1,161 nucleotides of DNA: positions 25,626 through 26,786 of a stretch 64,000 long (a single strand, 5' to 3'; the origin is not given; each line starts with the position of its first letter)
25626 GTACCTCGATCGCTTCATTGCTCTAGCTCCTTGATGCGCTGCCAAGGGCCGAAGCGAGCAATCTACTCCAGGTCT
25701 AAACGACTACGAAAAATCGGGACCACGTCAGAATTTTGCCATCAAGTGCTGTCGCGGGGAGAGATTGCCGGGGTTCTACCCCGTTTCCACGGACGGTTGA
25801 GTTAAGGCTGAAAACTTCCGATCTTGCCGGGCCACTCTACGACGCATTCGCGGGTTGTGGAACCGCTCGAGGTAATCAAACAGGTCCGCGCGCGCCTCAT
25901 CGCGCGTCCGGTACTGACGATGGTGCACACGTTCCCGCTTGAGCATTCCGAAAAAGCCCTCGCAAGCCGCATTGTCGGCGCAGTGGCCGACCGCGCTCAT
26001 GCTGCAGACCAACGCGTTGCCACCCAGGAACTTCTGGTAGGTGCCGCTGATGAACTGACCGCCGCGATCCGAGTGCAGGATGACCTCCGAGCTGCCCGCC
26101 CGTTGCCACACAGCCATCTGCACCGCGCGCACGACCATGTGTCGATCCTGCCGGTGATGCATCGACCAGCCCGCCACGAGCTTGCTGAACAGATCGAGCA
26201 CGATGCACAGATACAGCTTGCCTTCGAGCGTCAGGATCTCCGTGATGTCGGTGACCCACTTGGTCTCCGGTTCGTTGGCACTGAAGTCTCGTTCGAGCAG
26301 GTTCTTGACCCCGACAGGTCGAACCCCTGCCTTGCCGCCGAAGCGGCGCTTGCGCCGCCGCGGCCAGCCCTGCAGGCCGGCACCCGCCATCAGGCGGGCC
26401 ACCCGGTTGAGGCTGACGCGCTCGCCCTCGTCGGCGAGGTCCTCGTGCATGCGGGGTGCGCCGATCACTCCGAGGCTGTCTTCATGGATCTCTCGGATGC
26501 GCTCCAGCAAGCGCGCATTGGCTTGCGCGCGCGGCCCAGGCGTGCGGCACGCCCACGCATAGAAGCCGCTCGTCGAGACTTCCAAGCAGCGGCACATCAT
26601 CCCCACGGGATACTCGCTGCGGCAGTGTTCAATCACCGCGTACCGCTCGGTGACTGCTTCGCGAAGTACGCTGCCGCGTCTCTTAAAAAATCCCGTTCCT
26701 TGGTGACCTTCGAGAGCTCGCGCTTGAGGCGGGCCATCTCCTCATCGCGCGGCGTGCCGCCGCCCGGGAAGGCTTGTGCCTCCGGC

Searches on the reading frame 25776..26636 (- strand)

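Call 36: search_protein_families(library=pfam, proteins=[window:25776-26636:-], max_evalue=0.001)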
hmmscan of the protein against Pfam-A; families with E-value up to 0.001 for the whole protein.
window:25776-26636:- (286 aa): 4 families
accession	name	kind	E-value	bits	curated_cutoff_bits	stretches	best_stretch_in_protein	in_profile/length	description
PF00665.32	rve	-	2.4e-22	79.5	32.6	1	121-219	2-102/102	Integrase core domain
PF13276.12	HTH_21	-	2.2e-16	60.3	28.1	1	41-96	4-60/60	HTH-like domain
PF13333.12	rve_2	-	4.9e-07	30.2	22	1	226-266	1-41/56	Integrase core domain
PF13683.12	rve_3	-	0.00041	20.5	26.5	1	211-261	5-55/67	Integrase core domain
